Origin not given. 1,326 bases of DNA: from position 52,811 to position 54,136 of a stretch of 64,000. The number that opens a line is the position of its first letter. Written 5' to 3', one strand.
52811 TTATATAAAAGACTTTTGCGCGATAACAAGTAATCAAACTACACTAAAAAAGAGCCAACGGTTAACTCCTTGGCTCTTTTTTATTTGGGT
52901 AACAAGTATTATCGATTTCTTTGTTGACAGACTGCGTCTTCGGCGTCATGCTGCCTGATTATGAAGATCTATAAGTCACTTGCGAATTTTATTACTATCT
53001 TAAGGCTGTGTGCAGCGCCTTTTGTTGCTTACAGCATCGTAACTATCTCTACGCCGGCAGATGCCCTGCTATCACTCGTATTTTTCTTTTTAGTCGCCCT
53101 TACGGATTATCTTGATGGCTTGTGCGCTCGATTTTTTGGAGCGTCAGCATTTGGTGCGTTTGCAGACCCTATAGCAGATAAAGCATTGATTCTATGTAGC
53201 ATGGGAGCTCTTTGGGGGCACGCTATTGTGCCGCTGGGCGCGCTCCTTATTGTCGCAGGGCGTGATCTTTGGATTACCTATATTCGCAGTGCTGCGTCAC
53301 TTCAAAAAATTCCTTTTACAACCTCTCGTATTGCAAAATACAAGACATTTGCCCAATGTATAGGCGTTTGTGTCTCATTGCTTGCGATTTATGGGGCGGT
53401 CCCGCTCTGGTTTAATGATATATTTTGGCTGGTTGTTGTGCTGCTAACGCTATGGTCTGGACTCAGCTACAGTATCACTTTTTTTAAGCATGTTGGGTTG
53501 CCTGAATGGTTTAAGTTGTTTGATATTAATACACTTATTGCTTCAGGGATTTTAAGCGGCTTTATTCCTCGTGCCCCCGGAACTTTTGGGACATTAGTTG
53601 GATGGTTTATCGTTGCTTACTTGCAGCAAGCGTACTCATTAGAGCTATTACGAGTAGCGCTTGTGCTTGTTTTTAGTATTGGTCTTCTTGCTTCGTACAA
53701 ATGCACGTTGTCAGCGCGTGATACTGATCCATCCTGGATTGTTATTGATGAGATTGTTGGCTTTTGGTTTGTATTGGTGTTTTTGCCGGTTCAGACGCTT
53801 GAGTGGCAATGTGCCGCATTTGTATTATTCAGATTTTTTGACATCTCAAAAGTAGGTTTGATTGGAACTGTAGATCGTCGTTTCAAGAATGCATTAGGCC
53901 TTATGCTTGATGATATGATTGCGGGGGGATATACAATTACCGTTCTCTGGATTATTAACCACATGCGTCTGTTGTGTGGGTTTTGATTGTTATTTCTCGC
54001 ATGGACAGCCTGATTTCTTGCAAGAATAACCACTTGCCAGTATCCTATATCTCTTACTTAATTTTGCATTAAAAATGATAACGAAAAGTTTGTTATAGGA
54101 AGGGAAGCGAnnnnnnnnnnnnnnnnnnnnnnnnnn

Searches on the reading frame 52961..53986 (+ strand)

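Call 52: search_protein_families(library=pfam, proteins=[window:52961-53986:+], max_evalue=10)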
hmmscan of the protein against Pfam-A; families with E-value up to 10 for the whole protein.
window:52961-53986:+ (341 aa): 3 families
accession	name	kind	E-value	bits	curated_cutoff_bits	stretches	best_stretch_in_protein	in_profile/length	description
PF04608.18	PgpA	-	1.4e-33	116.2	28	1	193-332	2-140/141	Phosphatidylglycerophosphatase A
PF01066.26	CDP-OH_P_transf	-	3.9e-23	83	22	1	7-164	3-151/152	CDP-alcohol phosphatidyltransferase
PF13994.11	PgaD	-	3.9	7.9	27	1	207-286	17-96/148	PgaD-like protein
